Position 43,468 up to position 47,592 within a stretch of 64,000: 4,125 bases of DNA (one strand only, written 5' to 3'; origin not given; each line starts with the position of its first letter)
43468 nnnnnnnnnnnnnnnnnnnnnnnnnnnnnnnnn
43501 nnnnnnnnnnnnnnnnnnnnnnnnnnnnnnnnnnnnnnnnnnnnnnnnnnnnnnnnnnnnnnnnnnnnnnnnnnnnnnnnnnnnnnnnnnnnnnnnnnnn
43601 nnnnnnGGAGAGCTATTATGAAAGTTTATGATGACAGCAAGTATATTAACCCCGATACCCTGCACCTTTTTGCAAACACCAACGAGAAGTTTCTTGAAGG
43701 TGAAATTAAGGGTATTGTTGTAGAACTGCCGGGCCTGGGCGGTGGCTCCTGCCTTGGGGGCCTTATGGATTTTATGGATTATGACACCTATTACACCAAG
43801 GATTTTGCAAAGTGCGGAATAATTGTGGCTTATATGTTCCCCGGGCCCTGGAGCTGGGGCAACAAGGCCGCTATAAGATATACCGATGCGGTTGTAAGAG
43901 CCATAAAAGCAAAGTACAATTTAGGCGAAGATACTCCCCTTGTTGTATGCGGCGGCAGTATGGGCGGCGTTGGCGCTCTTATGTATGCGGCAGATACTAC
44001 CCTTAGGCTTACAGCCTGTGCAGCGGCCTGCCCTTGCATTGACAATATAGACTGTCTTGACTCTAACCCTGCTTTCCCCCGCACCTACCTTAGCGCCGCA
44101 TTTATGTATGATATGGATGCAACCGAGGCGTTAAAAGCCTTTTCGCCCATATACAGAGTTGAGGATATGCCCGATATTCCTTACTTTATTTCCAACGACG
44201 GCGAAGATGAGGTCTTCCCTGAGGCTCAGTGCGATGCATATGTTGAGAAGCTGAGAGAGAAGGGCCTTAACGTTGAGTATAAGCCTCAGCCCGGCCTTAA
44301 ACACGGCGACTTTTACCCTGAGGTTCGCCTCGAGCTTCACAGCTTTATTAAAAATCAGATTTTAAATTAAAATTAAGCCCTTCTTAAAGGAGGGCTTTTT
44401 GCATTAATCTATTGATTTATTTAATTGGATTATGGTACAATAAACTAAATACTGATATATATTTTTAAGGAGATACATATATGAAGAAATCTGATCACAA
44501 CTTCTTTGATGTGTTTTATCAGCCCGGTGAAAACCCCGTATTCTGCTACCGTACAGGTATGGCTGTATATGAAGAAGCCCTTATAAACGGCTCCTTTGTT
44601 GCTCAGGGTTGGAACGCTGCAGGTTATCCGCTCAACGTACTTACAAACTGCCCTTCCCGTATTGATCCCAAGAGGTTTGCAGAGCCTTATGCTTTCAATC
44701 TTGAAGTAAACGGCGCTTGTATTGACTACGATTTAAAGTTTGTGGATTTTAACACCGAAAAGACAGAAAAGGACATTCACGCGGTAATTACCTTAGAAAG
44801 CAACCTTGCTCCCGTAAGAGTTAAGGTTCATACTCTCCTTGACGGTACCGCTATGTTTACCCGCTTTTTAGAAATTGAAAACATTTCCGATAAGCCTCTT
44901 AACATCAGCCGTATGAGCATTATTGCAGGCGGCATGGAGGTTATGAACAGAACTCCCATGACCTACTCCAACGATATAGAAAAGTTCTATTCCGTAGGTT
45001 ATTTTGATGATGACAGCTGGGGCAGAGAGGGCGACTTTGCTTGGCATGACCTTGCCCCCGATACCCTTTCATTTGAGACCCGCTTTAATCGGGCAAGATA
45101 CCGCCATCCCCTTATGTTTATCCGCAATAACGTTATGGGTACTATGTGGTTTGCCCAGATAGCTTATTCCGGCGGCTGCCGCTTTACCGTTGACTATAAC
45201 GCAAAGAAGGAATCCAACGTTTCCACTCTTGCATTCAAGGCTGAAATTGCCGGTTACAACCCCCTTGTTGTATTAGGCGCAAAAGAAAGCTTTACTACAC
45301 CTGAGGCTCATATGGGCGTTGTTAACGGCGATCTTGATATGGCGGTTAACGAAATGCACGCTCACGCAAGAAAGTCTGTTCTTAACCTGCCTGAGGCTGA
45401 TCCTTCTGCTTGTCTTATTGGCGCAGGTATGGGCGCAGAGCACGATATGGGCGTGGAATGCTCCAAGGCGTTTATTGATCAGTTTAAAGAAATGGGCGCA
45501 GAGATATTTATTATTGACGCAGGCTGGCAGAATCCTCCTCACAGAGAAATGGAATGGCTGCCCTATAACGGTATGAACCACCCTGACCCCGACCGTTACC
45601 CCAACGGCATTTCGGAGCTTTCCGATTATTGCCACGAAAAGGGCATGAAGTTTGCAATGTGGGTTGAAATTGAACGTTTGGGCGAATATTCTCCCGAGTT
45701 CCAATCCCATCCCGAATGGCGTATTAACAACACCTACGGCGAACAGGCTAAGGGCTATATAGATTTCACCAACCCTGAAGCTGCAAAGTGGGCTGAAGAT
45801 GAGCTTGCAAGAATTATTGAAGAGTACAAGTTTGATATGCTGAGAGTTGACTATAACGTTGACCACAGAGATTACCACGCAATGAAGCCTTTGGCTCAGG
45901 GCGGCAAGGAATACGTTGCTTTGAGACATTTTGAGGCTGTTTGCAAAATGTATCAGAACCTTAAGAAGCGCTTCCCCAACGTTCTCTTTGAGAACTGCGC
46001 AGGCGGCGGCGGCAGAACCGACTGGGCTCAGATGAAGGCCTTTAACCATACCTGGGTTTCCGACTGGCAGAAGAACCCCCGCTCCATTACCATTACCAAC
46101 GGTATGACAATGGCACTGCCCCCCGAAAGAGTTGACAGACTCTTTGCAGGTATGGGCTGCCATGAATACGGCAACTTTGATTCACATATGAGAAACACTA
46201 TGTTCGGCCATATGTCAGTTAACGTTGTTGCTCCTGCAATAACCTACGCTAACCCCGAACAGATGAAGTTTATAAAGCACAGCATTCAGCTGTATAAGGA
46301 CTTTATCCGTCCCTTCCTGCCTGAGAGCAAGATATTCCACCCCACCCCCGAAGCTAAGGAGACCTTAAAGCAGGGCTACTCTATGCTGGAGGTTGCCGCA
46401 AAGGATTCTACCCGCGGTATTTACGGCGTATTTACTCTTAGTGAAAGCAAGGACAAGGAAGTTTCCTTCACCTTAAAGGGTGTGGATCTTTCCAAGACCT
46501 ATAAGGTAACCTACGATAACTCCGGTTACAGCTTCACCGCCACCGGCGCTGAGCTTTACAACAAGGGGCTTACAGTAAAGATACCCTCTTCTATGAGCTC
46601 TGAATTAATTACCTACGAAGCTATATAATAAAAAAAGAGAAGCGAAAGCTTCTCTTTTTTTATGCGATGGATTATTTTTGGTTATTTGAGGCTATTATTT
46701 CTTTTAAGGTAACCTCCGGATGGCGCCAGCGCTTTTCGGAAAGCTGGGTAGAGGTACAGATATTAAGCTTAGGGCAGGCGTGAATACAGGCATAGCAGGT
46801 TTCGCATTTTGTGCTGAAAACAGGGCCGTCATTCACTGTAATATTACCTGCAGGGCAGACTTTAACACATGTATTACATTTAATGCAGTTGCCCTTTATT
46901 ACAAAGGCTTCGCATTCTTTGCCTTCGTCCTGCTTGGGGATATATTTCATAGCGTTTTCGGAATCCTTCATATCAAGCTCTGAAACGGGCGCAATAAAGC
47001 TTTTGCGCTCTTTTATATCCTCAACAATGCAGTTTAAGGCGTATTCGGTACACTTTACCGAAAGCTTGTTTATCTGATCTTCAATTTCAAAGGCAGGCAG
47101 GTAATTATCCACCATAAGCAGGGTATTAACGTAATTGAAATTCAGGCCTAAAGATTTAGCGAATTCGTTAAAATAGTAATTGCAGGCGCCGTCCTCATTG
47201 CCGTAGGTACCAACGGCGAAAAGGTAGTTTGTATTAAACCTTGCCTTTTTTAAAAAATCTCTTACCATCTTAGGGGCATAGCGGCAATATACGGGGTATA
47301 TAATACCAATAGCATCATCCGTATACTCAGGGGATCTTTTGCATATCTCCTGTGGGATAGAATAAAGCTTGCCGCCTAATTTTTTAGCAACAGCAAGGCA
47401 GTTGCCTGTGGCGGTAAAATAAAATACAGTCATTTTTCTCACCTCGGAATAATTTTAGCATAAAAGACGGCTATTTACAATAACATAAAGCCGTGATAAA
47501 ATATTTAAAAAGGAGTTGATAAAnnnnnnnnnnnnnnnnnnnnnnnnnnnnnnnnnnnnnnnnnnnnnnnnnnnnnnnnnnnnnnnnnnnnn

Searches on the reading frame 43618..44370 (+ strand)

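Call 84: search_protein_families(library=pfam, proteins=[window:43618-44370:+], max_evalue=0.0001)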
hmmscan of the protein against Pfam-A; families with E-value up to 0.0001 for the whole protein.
window:43618-44370:+ (250 aa): 1 family
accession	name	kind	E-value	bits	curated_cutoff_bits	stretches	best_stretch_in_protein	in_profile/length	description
PF00326.27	Peptidase_S9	-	1.8e-07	31.3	22.6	1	91-240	50-198/213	Prolyl oligopeptidase family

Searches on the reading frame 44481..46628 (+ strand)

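Call 84: search_protein_families(library=pfam, proteins=[window:44481-46628:+], max_evalue=0.0001)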
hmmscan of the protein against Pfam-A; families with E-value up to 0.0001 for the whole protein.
window:44481-46628:+ (715 aa): 5 families
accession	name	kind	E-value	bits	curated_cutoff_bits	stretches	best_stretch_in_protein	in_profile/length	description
PF02065.24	Melibiase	-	3.4e-35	122.1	27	1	270-607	1-339/347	Melibiase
PF01055.32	Glyco_hydro_31_2nd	-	6.3e-07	29.5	23.5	1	338-461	36-159/328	Glycosyl hydrolases family 31 TIM-barrel domain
PF16499.11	Melibiase_2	-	1.8e-06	27.9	23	1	333-397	41-99/284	Alpha galactosidase A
PF16874.11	Glyco_hydro_36C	-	2.7e-06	28.1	27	1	635-710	3-75/77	Glycosyl hydrolase family 36 C-terminal domain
PF10566.15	Glyco_hydro_97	-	2.6e-05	24.2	32.5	1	316-408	24-111/275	Glycoside hydrolase 97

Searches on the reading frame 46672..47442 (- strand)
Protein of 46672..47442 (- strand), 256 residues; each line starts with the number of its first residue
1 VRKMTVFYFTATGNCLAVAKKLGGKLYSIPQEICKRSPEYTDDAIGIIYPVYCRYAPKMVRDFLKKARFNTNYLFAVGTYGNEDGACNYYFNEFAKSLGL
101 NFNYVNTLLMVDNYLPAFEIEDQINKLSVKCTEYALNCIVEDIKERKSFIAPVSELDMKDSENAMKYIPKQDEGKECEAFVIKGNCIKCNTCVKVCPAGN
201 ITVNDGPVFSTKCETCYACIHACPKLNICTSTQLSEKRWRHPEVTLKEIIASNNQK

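Call 64: search_protein_families(library=pfam, proteins=[window:46672-47442:-], max_evalue=0.01)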
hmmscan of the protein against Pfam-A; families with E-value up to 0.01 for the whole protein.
window:46672-47442:- (256 aa): 12 families
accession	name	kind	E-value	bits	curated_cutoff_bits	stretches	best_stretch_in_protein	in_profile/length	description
PF00037.32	Fer4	-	1.8e-07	31.1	21.1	1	181-202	3-24/24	4Fe-4S binding domain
PF13237.11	Fer4_10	-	3.8e-07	30.4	25.5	1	184-224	7-53/53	4Fe-4S dicluster domain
PF13746.11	Fer4_18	-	4.6e-06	27.2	27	1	173-226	48-98/114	4Fe-4S dicluster domain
PF13187.11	Fer4_9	-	5.3e-06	26.8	27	1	185-225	1-49/52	4Fe-4S dicluster domain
PF12837.12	Fer4_6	-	7.3e-06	26.1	25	1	183-201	6-24/24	4Fe-4S binding domain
PF12838.12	Fer4_7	-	1.1e-05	26.2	27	1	185-225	1-50/52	4Fe-4S dicluster domain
PF12797.12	Fer4_2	-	8.4e-05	22.7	24.5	1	181-198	5-22/22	4Fe-4S binding domain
PF12798.12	Fer4_3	-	0.00015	22.8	27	0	213-225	1-13/15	4Fe-4S binding domain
PF13484.11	Fer4_16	-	0.00077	20.6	30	0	185-204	1-20/66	4Fe-4S double cluster binding domain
PF14697.11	Fer4_21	-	0.00088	19.8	35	1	179-225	1-53/59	4Fe-4S dicluster domain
PF12800.12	Fer4_4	-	0.0038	17.9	24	0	185-199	3-17/17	4Fe-4S binding domain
PF25160.1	LdpA_Fe-S-bd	-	0.0057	16.9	27.6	0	191-231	8-46/49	LdpA Fe-S cluster-binding domain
